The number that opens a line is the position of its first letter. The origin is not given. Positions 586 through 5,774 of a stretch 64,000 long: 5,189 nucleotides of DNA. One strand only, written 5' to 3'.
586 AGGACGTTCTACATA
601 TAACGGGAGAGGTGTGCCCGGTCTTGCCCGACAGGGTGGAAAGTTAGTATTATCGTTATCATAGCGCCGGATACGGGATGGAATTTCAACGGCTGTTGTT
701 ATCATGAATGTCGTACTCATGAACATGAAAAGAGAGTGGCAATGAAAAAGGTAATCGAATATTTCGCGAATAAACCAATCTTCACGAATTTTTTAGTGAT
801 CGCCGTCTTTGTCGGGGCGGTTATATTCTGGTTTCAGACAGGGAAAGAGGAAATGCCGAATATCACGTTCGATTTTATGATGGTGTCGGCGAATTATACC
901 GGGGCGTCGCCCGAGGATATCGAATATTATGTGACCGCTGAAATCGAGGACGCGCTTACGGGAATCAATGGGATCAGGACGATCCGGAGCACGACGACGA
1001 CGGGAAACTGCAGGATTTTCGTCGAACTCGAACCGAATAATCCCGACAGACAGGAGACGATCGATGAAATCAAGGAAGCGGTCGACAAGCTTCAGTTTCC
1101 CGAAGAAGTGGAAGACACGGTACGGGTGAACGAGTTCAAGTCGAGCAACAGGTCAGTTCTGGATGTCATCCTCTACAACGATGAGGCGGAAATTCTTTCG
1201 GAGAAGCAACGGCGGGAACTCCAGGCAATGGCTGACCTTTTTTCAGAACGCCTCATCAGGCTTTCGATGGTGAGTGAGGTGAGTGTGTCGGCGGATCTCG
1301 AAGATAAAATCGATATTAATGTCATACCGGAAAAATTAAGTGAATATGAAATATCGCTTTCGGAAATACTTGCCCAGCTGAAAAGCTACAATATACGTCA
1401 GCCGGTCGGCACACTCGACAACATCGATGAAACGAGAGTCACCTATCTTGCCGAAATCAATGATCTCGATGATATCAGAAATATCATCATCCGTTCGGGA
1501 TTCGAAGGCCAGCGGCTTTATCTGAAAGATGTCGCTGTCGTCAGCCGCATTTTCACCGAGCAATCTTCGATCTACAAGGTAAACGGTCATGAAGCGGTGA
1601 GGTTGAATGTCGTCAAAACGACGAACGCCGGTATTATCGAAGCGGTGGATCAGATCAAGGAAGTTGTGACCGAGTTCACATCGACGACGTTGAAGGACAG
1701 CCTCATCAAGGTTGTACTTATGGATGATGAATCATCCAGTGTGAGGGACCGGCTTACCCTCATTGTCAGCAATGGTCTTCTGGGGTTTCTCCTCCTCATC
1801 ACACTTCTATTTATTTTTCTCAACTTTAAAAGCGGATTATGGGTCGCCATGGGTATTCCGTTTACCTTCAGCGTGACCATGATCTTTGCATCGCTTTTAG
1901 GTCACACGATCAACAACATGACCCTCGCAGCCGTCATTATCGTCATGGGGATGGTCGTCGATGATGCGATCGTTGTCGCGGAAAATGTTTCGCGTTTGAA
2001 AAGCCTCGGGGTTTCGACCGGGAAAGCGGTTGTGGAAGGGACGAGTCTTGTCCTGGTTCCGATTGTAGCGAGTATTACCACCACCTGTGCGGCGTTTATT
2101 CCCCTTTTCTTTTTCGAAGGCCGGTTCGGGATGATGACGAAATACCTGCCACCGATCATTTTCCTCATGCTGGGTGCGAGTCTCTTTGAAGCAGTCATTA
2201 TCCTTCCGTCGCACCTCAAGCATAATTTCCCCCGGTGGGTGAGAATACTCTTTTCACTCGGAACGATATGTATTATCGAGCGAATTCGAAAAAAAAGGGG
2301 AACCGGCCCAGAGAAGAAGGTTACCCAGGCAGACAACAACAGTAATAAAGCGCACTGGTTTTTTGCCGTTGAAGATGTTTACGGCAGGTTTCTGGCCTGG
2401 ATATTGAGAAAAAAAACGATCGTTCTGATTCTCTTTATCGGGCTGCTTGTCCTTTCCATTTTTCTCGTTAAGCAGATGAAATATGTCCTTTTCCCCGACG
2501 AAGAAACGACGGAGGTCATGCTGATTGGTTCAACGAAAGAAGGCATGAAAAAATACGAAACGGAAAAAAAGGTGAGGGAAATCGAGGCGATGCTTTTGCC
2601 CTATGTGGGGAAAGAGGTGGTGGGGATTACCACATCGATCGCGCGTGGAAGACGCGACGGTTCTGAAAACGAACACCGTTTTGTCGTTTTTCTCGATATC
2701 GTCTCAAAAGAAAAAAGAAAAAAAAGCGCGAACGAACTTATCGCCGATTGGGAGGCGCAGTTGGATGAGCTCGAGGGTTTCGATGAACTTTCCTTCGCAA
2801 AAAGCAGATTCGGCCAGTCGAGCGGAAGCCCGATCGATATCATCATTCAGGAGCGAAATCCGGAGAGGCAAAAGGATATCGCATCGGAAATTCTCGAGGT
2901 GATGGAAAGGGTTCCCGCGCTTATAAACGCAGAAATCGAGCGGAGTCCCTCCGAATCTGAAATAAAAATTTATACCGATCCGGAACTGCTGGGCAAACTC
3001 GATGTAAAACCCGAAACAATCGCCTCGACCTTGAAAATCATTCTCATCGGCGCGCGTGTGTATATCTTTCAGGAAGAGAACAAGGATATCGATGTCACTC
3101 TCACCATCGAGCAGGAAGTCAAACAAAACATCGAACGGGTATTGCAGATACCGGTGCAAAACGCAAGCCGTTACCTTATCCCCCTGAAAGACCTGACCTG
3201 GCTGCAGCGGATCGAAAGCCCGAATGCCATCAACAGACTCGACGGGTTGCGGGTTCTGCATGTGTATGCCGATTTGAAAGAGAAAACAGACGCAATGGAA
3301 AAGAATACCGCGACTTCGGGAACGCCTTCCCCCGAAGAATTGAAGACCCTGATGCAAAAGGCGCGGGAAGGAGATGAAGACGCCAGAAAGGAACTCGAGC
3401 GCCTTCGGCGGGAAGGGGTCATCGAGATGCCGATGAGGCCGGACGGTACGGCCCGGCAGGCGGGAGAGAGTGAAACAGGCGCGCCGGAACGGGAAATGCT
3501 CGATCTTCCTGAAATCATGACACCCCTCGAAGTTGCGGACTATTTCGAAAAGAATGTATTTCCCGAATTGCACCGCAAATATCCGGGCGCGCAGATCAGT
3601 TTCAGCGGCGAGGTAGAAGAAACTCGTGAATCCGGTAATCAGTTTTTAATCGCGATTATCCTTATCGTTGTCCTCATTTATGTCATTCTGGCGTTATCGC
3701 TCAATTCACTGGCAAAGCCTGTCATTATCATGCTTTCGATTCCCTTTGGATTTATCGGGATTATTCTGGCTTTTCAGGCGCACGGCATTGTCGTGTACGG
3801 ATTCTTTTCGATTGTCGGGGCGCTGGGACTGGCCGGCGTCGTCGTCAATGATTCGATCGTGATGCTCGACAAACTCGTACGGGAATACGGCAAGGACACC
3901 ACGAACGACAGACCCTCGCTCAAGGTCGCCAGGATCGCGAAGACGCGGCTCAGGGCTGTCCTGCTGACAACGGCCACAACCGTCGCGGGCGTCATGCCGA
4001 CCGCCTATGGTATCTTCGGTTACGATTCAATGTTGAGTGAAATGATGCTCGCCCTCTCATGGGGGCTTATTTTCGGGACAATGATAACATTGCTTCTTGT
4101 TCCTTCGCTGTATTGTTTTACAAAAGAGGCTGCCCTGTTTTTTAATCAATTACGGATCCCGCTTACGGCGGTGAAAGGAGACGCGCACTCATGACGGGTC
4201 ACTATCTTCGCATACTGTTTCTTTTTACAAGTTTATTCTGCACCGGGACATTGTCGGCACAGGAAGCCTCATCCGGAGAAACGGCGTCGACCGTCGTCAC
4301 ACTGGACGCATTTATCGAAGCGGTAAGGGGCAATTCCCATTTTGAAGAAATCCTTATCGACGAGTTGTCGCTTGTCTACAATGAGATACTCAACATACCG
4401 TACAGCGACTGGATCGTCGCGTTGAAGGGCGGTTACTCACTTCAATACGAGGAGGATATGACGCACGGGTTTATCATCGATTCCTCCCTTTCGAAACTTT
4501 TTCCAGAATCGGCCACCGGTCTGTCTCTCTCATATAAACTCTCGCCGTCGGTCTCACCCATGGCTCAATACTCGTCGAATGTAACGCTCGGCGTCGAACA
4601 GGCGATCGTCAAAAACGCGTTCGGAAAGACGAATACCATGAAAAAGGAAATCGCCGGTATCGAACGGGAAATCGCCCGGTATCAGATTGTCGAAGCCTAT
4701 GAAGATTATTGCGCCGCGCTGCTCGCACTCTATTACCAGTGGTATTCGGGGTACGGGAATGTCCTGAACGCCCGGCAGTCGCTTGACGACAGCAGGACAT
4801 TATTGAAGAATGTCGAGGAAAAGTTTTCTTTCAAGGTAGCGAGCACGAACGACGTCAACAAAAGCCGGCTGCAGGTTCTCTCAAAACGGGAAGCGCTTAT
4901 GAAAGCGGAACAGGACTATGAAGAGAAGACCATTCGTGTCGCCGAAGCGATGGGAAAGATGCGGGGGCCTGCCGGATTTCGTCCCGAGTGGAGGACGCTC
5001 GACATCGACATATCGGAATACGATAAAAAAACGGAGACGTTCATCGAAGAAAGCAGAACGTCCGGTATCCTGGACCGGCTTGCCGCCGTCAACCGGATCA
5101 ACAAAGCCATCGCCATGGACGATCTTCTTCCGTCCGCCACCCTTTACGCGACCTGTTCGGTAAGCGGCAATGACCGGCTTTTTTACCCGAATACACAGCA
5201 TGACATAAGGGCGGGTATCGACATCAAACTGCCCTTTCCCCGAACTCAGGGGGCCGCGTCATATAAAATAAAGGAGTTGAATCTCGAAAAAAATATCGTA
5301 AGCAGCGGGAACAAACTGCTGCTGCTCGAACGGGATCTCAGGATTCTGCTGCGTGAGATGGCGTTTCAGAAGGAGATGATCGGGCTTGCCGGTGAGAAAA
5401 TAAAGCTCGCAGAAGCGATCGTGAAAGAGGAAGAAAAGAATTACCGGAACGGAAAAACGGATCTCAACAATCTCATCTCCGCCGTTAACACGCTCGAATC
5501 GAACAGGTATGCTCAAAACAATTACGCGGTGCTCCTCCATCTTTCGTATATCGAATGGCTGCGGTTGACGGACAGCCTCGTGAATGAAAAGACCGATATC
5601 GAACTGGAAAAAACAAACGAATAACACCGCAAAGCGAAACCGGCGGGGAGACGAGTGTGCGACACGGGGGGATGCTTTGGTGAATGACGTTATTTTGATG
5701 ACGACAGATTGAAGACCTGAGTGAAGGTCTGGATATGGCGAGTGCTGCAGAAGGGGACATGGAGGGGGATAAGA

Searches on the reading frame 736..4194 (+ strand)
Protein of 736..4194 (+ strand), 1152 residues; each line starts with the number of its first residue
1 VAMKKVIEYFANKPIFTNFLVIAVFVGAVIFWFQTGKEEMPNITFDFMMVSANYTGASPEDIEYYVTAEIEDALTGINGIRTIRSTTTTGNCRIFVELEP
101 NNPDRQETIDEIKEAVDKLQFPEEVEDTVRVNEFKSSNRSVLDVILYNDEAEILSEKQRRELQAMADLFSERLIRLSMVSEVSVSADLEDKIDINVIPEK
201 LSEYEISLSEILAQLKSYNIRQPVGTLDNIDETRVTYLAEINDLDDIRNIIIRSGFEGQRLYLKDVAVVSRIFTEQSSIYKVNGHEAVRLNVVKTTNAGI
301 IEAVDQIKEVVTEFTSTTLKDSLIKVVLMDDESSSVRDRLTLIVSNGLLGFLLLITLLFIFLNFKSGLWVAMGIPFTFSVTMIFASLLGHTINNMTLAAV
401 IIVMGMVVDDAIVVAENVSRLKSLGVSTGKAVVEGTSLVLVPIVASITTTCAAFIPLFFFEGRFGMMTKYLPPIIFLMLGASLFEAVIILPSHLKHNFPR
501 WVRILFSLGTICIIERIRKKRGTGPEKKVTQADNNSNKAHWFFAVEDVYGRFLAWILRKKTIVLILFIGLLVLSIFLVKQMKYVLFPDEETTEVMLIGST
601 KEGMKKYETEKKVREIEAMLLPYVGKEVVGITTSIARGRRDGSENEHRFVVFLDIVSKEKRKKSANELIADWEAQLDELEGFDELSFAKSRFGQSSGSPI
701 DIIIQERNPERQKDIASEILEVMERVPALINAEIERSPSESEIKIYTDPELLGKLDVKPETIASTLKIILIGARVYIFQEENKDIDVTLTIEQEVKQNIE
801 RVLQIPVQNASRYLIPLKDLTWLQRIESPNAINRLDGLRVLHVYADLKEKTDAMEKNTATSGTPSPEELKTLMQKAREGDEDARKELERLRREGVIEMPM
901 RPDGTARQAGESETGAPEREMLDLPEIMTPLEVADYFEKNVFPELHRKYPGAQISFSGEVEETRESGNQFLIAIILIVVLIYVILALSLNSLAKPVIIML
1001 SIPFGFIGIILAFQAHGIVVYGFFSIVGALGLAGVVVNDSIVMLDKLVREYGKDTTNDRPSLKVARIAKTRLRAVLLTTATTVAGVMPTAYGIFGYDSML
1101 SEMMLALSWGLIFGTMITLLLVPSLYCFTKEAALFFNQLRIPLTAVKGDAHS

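Call 69: search_protein_families(library=pfam, proteins=[window:736-4194:+], max_evalue=0.00001)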
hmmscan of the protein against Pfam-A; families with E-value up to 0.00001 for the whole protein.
window:736-4194:+ (1152 aa): 2 families
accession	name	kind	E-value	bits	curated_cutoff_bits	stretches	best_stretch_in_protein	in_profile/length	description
PF00873.25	ACR_tran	-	7.3e-131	438.2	28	2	7-851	2-824/1021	AcrB/AcrD/AcrF family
PF02355.23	SecD_SecF_C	-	9e-08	32.2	20.5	0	970-1128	35-185/189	Protein export membrane protein SecD/SecF, C-terminal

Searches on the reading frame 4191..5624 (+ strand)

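Call 69: search_protein_families(library=pfam, proteins=[window:4191-5624:+], max_evalue=0.00001)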
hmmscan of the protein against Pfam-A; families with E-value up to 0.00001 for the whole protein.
window:4191-5624:+ (477 aa): 1 family
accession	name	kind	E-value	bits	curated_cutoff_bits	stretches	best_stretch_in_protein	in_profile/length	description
PF02321.23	OEP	-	7.4e-16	58.9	22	2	303-460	27-186/187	Outer membrane efflux protein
